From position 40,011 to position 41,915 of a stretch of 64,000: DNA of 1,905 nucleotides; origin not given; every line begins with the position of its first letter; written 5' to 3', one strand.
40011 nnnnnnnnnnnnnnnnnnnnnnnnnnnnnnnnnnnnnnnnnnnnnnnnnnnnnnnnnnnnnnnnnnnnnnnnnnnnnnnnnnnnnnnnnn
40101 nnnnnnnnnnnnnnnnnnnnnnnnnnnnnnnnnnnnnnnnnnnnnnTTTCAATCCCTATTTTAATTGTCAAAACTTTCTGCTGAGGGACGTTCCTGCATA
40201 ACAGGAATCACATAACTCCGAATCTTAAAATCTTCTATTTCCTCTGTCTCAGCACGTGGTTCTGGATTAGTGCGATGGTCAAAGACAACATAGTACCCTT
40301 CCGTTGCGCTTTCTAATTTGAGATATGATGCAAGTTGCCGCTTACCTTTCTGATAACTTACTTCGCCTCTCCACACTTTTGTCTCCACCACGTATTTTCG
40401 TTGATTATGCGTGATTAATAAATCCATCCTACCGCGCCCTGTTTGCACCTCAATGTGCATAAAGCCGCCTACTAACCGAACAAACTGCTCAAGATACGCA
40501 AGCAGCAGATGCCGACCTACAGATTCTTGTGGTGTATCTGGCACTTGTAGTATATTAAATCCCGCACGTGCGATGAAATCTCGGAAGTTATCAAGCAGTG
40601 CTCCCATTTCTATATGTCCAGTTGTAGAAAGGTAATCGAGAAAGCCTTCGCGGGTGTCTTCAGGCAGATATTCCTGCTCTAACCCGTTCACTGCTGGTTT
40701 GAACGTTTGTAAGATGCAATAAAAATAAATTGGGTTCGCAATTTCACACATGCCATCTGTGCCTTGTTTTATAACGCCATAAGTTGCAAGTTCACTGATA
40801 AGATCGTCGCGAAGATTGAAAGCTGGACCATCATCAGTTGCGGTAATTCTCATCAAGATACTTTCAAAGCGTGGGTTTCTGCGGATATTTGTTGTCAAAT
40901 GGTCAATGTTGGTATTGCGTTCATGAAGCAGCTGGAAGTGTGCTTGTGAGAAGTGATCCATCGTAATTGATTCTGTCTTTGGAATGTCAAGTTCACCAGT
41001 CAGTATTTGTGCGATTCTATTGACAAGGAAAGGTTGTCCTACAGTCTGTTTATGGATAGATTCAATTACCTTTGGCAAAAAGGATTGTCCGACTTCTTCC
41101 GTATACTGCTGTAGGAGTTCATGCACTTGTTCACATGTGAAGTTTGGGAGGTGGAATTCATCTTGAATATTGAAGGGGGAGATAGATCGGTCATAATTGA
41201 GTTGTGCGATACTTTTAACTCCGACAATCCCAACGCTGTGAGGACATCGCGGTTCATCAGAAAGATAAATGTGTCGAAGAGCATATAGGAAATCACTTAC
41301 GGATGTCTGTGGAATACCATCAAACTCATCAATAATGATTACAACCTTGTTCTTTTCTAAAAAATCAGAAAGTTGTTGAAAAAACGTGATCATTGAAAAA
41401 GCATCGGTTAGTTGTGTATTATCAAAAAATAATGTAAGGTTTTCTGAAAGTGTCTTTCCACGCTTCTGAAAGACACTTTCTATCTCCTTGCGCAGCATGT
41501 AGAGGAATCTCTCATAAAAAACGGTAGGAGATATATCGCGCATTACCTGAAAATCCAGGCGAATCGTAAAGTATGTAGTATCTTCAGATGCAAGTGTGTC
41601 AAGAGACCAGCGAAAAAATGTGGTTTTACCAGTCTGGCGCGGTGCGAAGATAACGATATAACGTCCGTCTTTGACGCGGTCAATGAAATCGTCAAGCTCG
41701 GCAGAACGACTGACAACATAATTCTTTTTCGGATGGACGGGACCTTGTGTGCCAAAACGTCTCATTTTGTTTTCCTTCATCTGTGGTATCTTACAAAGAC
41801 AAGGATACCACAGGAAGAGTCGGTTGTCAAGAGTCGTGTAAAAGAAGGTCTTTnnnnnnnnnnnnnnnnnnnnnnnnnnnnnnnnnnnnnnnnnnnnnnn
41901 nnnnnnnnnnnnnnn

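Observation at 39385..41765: Two-gene ATPase/PD-(D/E)xK plus zinc-finger/HNH/WYL cassette: candidate undescribed defence system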

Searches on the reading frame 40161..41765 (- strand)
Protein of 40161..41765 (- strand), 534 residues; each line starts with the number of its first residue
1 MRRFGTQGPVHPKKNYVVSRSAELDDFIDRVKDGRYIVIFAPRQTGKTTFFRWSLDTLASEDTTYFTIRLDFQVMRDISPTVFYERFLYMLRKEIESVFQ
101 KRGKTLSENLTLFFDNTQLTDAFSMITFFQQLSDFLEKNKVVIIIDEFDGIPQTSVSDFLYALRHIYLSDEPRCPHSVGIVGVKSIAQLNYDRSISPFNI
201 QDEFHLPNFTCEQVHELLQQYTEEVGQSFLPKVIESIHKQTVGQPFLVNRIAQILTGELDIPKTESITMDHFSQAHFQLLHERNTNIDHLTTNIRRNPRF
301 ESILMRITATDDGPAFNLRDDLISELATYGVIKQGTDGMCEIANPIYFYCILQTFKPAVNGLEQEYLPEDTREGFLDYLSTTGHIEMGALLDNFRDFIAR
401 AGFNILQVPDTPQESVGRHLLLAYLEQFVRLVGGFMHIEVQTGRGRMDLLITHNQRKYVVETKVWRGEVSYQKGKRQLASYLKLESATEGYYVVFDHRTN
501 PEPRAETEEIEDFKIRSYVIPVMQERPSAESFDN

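Call 3: search_protein_families(library=pfam, proteins=[window:40161-41765:-], max_evalue=1)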
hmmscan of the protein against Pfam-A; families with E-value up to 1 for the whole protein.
window:40161-41765:- (534 aa): 14 families
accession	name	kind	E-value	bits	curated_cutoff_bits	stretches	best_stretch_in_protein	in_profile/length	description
PF14516.12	AAA_35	-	2.8e-15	56.4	27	1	16-255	13-243/331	AAA-like domain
PF13401.12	AAA_22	-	5.8e-08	33.6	27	1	34-187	5-127/130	AAA domain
PF13191.12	AAA_16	-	4.3e-06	27.8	32.6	1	20-162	5-154/167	AAA ATPase domain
PF13173.12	AAA_14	-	0.00019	21.9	27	1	35-124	3-78/129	AAA domain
PF08011.17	PDDEXK_9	-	0.00085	19.7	25.5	1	434-476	20-66/105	PD-(D/E)XK nuclease superfamily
PF01637.24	ATPase_2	-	0.0016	18.8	33.2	1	23-162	7-134/225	ATPase domain predominantly from Archaea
PF08378.17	NERD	-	0.0025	18.7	22.1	1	439-473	28-64/111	Nuclease-related domain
PF25640.1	Crypto_dsRNA_S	-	0.0048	16.6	23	1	199-291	74-170/268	Cryptosporidium parvum virus small dsRNA capsid protein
PF24883.2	NPHP3_N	-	0.0067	17.1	24.8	1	23-168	11-151/164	Nephrocystin 3, N-terminal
PF09820.16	AAA-ATPase_like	-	0.015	15.6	26.1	1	57-150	72-151/201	Predicted AAA-ATPase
PF13366.12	PDDEXK_3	-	0.028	15.2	22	1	444-500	59-111/117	PD-(D/E)XK nuclease superfamily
PF15711.10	ILEI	-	0.15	13.1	27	0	8-40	13-48/90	Interleukin-like EMT inducer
PF01250.22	Ribosomal_S6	-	0.17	12.5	27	1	473-509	41-75/90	Ribosomal protein S6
PF03749.19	SfsA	-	0.22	11.8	22.8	1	437-463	26-52/138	Sugar fermentation stimulation protein RE domain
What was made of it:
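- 40191..40523 (-): PD-(D/E)xK nuclease domain (residues about 415-525). Catalytic candidates are E439, D448 and E461-x-K463 (core at 40377-40451). PDDEXK_9, NERD and PDDEXK_3 give sub-threshold hits (call 3).
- On Pfam AAA_35 (PF14516) / ORC-Cdc6-like AAA+ ATPases: AAA_22 also passes (call 3).
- On PD-(D/E)xK nuclease superfamily: Single-sequence Pfam scores are sub-threshold: PDDEXK_9 19.7 against 25.5, NERD 18.7 against 22.1 (call 3).
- On DUF1703 family (AAA-ATPase_like + PDDEXK_9): AAA-ATPase_like scores 15.6 bits against 26.1, and PDDEXK_9 19.7 against 25.5 (call 3).
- Closest known: DUF1703 proteins. Different: It matches PDDEXK_9 only sub-threshold (19.7 bits) (call 3).
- Checked: PDDEXK_9 scores 19.7 bits, below its cut-off of 25.5, and NERD 18.7 bits (call 3).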

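Call 4: search_protein_families(library=padloc, proteins=[window:40161-41765:-], max_evalue=1)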
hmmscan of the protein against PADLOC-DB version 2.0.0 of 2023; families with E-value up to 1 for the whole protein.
window:40161-41765:- (534 aa): 6 families
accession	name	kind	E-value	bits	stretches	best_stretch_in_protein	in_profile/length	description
PDLC04789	PDC-S01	-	0.0004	17.5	1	26-59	9-42/375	-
PDLC05036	PDC-S54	-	0.0008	17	1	442-482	295-336/410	-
PDLC04980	PDC-S26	-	0.0036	14.7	1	441-518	102-179/389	-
PDLC04140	mad8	-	0.021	12.4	1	24-61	17-54/314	mads_8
PDLC03853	LmuA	-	0.024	11.4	1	422-506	530-616/655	-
PDLC04790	PDC-S01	-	0.046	10.4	1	29-57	22-50/422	-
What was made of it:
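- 40191..40523 (-): PADLOC gives weak hits to PDC-S54, PDC-S26 and LmuA over this region (call 4).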

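Call 5: search_protein_families(library=ncbifam, proteins=[window:40161-41765:-], max_evalue=1)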
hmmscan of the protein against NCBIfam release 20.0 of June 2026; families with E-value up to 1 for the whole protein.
window:40161-41765:- (534 aa): 4 families
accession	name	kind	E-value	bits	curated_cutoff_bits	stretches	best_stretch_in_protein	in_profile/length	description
TIGR02928.1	TIGR02928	subfamily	0.00032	19.7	181.3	1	124-223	112-214/366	orc1/cdc6 family replication initiation protein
NF001625.0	PRK00411.1-3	equivalog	0.005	15.6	501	1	129-225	135-232/415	ORC1-type DNA replication protein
NF001623.0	PRK00411.1-1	equivalog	0.018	13.8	311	1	127-224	130-230/411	ORC1-type DNA replication protein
NF047389.1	ATPase_Sll1717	subfamily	0.038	13.1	75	0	125-166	167-218/454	P-loop ATPase, Sll1717 family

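Call 7: find_homologous_proteins(query=window:40161-41765:-)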
Query window:40161-41765:- (534 aa): 4817 proteins with E <= 0.001 among 8000 candidates; the best 120 are listed.
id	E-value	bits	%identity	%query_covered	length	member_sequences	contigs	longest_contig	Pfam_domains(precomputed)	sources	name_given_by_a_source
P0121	0.0e+0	1160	95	100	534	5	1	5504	PF28130.1,PF13401.13,PF14516.13,PF13191.13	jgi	-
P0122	0.0e+0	1082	89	100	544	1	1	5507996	PF28130.1,PF13401.13,PF14516.13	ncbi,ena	-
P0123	0.0e+0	1067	88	99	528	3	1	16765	PF28130.1,PF13401.13,PF14516.13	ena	-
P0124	0.0e+0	1047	86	100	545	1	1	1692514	PF28130.1,PF13401.13,PF14516.13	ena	-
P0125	0.0e+0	1028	85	99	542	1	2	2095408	PF28130.1,PF13401.13,PF14516.13,PF01637.25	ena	-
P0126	0.0e+0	1027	85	99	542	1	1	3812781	PF28130.1,PF13401.13,PF14516.13,PF01637.25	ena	-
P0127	0.0e+0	1026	85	99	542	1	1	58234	PF28130.1,PF13401.13,PF14516.13,PF01637.25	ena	-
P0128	0.0e+0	1025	85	99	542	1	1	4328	PF28130.1,PF13401.13,PF14516.13,PF01637.25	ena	-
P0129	0.0e+0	1025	85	99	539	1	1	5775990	PF28130.1,PF13401.13,PF14516.13,PF01637.25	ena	-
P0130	0.0e+0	1021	85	99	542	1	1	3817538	PF28130.1,PF13401.13,PF14516.13,PF01637.25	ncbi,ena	-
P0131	0.0e+0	1018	85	99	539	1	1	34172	PF28130.1,PF13401.13,PF14516.13,PF01637.25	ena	-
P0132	0.0e+0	1010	84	99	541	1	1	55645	PF28130.1,PF13401.13,PF14516.13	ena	-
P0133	0.0e+0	1010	84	99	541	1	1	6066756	PF28130.1,PF13401.13,PF14516.13,PF01637.25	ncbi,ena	-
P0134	0.0e+0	1009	84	99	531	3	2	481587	PF28130.1,PF13401.13,PF14516.13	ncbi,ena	-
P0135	1.2e-297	1006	84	99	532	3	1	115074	PF28130.1,PF13401.13,PF14516.13,PF01637.25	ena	-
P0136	1.1e-294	996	83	100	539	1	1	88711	PF28130.1,PF13401.13,PF14516.13,PF13191.13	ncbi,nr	ncbi:hypothetical protein C6501_01650 [Candidatus Poribacteria bacterium]|nr:MAG: hypothetical prote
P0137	1.1e-293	993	83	100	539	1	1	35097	PF28130.1,PF13401.13,PF14516.13,PF13191.13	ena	-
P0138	2.4e-291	985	82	100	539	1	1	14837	PF28130.1,PF13401.13,PF14516.13,PF13191.13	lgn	-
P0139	3.6e-290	981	81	100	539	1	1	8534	PF28130.1,PF13401.13,PF14516.13,PF13191.13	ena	-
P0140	6.1e-290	980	81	100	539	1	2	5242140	PF28130.1,PF13401.13,PF14516.13,PF13191.13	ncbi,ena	-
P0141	1.9e-286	969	81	100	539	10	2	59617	PF28130.1,PF13401.13,PF14516.13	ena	-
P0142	1.0e-285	966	80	99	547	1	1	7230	PF28130.1,PF13401.13,PF14516.13,PF01637.25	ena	-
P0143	2.5e-284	962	80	99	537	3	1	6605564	PF28130.1,PF13401.13,PF14516.13,PF01637.25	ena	-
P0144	3.4e-284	961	80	99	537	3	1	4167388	PF28130.1,PF13401.13,PF14516.13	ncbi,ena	-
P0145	5.0e-279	944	84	92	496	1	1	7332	PF28130.1,PF13401.13,PF14516.13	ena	-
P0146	3.2e-274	928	75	99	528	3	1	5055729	PF28130.1,PF13401.13,PF14516.13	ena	-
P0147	1.2e-273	926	77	100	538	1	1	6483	PF28130.1,PF13401.13,PF14516.13,PF08011.18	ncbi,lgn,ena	-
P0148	3.8e-273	925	77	99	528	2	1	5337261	PF28130.1,PF13401.13,PF14516.13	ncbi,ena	-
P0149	1.0e-272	923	76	99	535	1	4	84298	PF28130.1,PF13401.13,PF14516.13,PF13191.13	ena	-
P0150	2.3e-272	922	76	99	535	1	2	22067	PF28130.1,PF13401.13,PF14516.13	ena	-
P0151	1.2e-271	920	77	98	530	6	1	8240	PF28130.1,PF13401.13,PF14516.13,PF01637.25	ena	-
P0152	1.5e-271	919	76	99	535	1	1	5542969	PF28130.1,PF13401.13,PF14516.13,PF13191.13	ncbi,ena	-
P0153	2.0e-271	919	77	99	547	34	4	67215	PF28130.1,PF13401.13,PF14516.13,PF01637.25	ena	-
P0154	9.1e-271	917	75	100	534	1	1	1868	PF28130.1,PF13401.13,PF14516.13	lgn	-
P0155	3.3e-270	915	75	100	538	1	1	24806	PF13173.13,PF28130.1,PF15571.13,PF13401.13,PF14516.13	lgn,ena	-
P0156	3.0e-269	912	75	99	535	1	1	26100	PF28130.1,PF13401.13,PF14516.13,PF13191.13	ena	-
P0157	4.5e-268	908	75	99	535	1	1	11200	PF28130.1,PF13401.13,PF14516.13,PF13191.13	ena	-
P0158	6.8e-268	907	75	99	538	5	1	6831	PF28130.1,PF13401.13,PF14516.13,PF13191.13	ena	-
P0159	2.4e-267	906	74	99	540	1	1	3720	PF28130.1,PF13401.13,PF14516.13,PF13191.13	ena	-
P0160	5.1e-267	905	75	99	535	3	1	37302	PF28130.1,PF13401.13,PF14516.13,PF13191.13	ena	-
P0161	1.9e-266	903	74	99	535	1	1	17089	PF28130.1,PF13401.13,PF14516.13,PF13191.13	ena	-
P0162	8.4e-266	901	75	99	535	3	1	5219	PF28130.1,PF13401.13,PF14516.13,PF13191.13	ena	-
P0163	1.3e-265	900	74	99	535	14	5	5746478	PF28130.1,PF13401.13,PF14516.13,PF13191.13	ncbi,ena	-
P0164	3.1e-265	899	75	100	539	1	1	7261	PF28130.1,PF13401.13,PF14516.13,PF13191.13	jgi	jgi:hypothetical protein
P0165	4.1e-265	898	74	99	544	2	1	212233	PF28130.1,PF13401.13,PF14516.13,PF01637.25,PF13191.13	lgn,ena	-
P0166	1.0e-264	897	74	99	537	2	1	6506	PF28130.1,PF13401.13,PF14516.13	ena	-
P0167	3.1e-264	895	73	99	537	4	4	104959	PF28130.1,PF13401.13,PF14516.13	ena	-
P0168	4.8e-264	895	73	99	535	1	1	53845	PF28130.1,PF13401.13,PF14516.13,PF13191.13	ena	-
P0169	1.1e-263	894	73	99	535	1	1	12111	PF28130.1,PF13401.13,PF14516.13,PF13191.13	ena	-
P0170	1.6e-263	893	74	99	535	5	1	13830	PF28130.1,PF13401.13,PF14516.13,PF13191.13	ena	-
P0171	3.8e-263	892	73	99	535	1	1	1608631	PF28130.1,PF13401.13,PF14516.13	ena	-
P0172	4.3e-263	892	75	100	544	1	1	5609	PF28130.1,PF13401.13,PF14516.13,PF01637.25,PF13191.13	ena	-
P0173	5.6e-263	891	74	99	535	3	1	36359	PF28130.1,PF13401.13,PF14516.13,PF13191.13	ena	-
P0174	7.1e-263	891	73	99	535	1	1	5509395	PF28130.1,PF13401.13,PF14516.13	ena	-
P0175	2.3e-262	889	74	99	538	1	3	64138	PF28130.1,PF13401.13,PF14516.13,PF13191.13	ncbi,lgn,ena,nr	ncbi:MAG: AAA-like domain-containing protein [Candidatus Poribacteria bacterium]|nr:AAA-like domain-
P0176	3.6e-262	889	74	99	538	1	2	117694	PF28130.1,PF13401.13,PF14516.13,PF13191.13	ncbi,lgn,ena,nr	ncbi:hypothetical protein F4X88_12325 [Candidatus Poribacteria bacterium]|nr:hypothetical protein [C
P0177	5.4e-262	888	74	99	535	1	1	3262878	PF28130.1,PF13401.13,PF14516.13,PF13191.13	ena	-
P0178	6.2e-262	888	73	99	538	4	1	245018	PF28130.1,PF13401.13,PF14516.13,PF13191.13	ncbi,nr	ncbi:hypothetical protein C6500_19545 [Candidatus Poribacteria bacterium]|nr:MAG: hypothetical prote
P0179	1.4e-261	887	74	100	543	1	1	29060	PF28130.1,PF13401.13,PF14516.13,PF08011.18,PF13191.13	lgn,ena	-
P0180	1.9e-261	886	73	99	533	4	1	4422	PF28130.1,PF13401.13,PF14516.13,PF13191.13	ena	-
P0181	2.0e-261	886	73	99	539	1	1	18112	PF28130.1,PF13401.13,PF14516.13,PF13191.13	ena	-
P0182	3.4e-261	885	74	99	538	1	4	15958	PF28130.1,PF13401.13,PF14516.13,PF01637.25,PF08011.18,PF13191.13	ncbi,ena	-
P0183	4.1e-261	885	74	100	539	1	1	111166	PF28130.1,PF13401.13,PF14516.13,PF08011.18,PF13191.13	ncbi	-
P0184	5.0e-261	885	73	99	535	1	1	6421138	PF28130.1,PF13401.13,PF14516.13,PF13191.13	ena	-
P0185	2.5e-260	882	74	99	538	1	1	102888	PF28130.1,PF13401.13,PF14516.13,PF13191.13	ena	-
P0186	2.9e-260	882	73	99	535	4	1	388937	PF28130.1,PF13401.13,PF14516.13,PF13191.13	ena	-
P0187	4.1e-260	882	73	99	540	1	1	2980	PF28130.1,PF13401.13,PF14516.13,PF13191.13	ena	-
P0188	4.4e-260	882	74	99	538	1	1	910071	PF28130.1,PF13401.13,PF14516.13,PF13191.13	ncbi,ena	-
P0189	1.0e-259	880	73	99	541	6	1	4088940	PF28130.1,PF13401.13,PF14516.13,PF13191.13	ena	-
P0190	1.1e-259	880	73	99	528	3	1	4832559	PF28130.1,PF13401.13,PF14516.13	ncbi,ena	-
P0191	6.7e-259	878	72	99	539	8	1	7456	PF28130.1,PF13401.13,PF14516.13,PF13191.13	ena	-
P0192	3.9e-258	875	72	100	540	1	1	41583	PF28130.1,PF13401.13,PF14516.13,PF13191.13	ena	-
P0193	4.8e-258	875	72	99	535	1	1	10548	PF28130.1,PF13401.13,PF14516.13,PF13191.13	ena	-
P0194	6.5e-258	875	72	99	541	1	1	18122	PF28130.1,PF13401.13,PF14516.13,PF13191.13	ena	-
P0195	6.9e-258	874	73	99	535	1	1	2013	PF28130.1,PF13401.13,PF14516.13,PF13191.13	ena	-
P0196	8.4e-258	874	72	99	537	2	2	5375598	PF28130.1,PF13401.13,PF14516.13,PF13191.13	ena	-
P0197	1.1e-257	874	72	99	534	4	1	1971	PF28130.1,PF13401.13,PF14516.13,PF13191.13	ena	-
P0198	1.3e-257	873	72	99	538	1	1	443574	PF28130.1,PF13401.13,PF14516.13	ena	-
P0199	3.7e-257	872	72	99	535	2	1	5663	PF28130.1,PF13401.13,PF14516.13,PF13191.13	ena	-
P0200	8.6e-257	871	72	99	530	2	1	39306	PF28130.1,PF13401.13,PF14516.13,PF13191.13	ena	-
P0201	1.2e-256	870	72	99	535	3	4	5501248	PF28130.1,PF13401.13,PF14516.13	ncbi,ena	-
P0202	1.6e-256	870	72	99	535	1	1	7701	PF28130.1,PF13401.13,PF14516.13,PF13191.13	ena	-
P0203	1.6e-256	870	72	99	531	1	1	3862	PF28130.1,PF13401.13,PF14516.13,PF13191.13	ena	-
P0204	5.8e-256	868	71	100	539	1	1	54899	PF28130.1,PF13401.13,PF14516.13,PF13191.13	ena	-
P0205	6.6e-256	868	72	99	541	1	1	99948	PF28130.1,PF13401.13,PF14516.13,PF13191.13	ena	-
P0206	5.8e-255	865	71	99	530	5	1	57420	PF28130.1,PF13401.13,PF14516.13,PF13191.13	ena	-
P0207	7.2e-255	864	72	99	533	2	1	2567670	PF28130.1,PF13401.13,PF14516.13,PF13191.13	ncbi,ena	-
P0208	7.7e-255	864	72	99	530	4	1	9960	PF28130.1,PF13401.13,PF14516.13,PF13191.13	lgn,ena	-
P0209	1.1e-254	864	72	99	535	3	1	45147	PF28130.1,PF13401.13,PF14516.13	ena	-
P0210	2.2e-254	863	71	99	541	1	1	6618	PF28130.1,PF13401.13,PF14516.13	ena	-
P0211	4.3e-254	862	73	100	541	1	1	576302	PF28130.1,PF13401.13,PF14516.13,PF13191.13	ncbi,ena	-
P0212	1.0e-253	861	72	99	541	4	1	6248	PF28130.1,PF13401.13,PF14516.13,PF13191.13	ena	-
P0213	1.7e-253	860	72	99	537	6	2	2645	PF28130.1,PF13401.13,PF14516.13,PF13191.13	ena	-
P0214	2.5e-253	859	72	99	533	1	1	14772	PF28130.1,PF13401.13,PF14516.13,PF13191.13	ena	-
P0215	7.8e-253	858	72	99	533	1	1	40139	PF28130.1,PF13401.13,PF14516.13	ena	-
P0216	1.1e-252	857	72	98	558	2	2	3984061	PF28130.1,PF13401.13,PF14516.13,PF13191.13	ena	-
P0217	2.2e-252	856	73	98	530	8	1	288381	PF28130.1,PF13401.13,PF14516.13,PF13191.13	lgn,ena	-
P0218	2.5e-252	856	71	99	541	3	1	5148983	PF28130.1,PF13401.13,PF14516.13,PF13191.13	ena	-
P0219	2.9e-252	856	70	100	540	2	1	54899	PF28130.1,PF13401.13,PF14516.13,PF13191.13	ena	-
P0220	3.8e-252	855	71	100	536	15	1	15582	PF28130.1,PF13401.13,PF14516.13,PF13191.13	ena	-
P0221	4.3e-252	855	69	99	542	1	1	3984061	PF28130.1,PF13401.13,PF14516.13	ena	-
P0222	8.0e-252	854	71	99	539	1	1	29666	PF28130.1,PF14516.13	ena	-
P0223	5.2e-251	852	71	99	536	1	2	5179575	PF28130.1,PF13401.13,PF14516.13,PF13191.13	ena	-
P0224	6.2e-251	851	71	99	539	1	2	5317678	PF28130.1,PF14516.13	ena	-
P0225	6.7e-251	851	71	99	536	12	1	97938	PF28130.1,PF13401.13,PF14516.13,PF13191.13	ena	-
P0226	7.9e-251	851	70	99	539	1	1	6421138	PF28130.1,PF13401.13,PF14516.13,PF13191.13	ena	-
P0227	1.6e-250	850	71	99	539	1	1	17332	PF28130.1,PF13401.13,PF14516.13,PF13191.13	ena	-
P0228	1.6e-250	850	70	99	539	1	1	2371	PF28130.1,PF14516.13,PF13191.13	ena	-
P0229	1.8e-250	850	70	99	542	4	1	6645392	PF28130.1,PF14516.13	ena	-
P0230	2.9e-250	849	70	99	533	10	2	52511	PF28130.1,PF13401.13,PF14516.13,PF13191.13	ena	-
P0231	3.5e-250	849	70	99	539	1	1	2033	PF28130.1,PF13401.13,PF14516.13,PF13191.13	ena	-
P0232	5.5e-250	848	71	99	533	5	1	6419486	PF28130.1,PF13401.13,PF14516.13,PF13191.13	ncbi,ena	-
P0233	7.0e-250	848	71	99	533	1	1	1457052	PF28130.1,PF13401.13,PF14516.13,PF01637.25,PF13191.13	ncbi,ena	-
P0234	8.1e-250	848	70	99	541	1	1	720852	PF28130.1,PF13401.13,PF14516.13,PF13191.13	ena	-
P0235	2.1e-249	846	70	99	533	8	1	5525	PF28130.1,PF13401.13,PF14516.13,PF13191.13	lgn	-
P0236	4.7e-249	845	71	99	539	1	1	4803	PF28130.1,PF13401.13,PF14516.13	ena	-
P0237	5.3e-249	845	70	99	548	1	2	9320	PF28130.1,PF13401.13,PF14516.13,PF13191.13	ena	-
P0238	1.5e-248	844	69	100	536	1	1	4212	PF28130.1,PF13401.13,PF14516.13,PF13191.13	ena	-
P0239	1.6e-248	844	71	99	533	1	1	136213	PF28130.1,PF13401.13,PF14516.13,PF13191.13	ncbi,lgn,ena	-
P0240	1.6e-248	843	70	99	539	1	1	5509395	PF28130.1,PF13401.13,PF14516.13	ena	-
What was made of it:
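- On PD-(D/E)xK nuclease superfamily: Some homologues carry PF08011 in the precomputed annotation (call 7).
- Checked: The longer ORF reaching 41891 overlaps MlrC, and homologues of 528-545 aa support the ATG at 41765 (call 7). Some homologues pass PF08011 in the precomputed annotation (call 7).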

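Call 36: predict_structure(alignment_id=A2)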
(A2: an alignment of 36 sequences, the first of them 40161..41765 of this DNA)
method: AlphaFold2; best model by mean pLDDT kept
length: 534 residues; sequences in the alignment: 36
mean_pLDDT: 72.9   pTM: 0.58
mean pLDDT of the five models: 72.9, 68.4, 66.9, 64.6, 63.9
residues with pLDDT >= 90: 62; 70-90: 279; 50-70: 122; < 50: 71
segments of 3 or more residues with pLDDT < 50: 1-10, 17-22, 38-46, 170-179, 181-206, 529-534
pLDDT, mean of each block of 10 residues (from residue 1): 41 48 60 56 50 72 80 71 88 88 86 91 83 78 66 70 58 45 40 34 54 75 76 88 75 83 87 85 68 73 72 70 71 78 80 63 59 75 89 84 65 71 84 83 77 89 88 92 89 86 89 93 61 39
secondary structure, 60 per line:
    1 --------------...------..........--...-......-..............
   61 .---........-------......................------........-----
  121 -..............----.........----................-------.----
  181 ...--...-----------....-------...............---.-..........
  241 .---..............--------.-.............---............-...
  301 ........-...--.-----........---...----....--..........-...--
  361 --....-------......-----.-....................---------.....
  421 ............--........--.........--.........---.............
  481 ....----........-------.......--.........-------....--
elements in order: E15-17 H24-33 E36-38 E40-42 H47-61 E65-72 H80-101 H108-115 H122-135 E140-148 H153-168 E181-183 H200-203 H211-225 H231-241 H245-258 H269-281 H285-296 H298-308 H321-328 E332-334 E339-342 H345-354 H363-366 H374-378 H387-406 H416-432 E435-442 E445-453 E456-464 H468-484 E489-496 E504-510 E513-521 H529-532
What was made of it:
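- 40191..40523 (-): The fold is alpha-beta-beta-beta-alpha-beta at pLDDT 83-93 (call 36).
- On PD-(D/E)xK nuclease superfamily: The predicted secondary-structure order fits at pLDDT 83-93 (call 36).
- Checked: The AlphaFold model shows an alpha-beta-beta-beta-alpha-beta core at pLDDT 83-93 (call 36).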
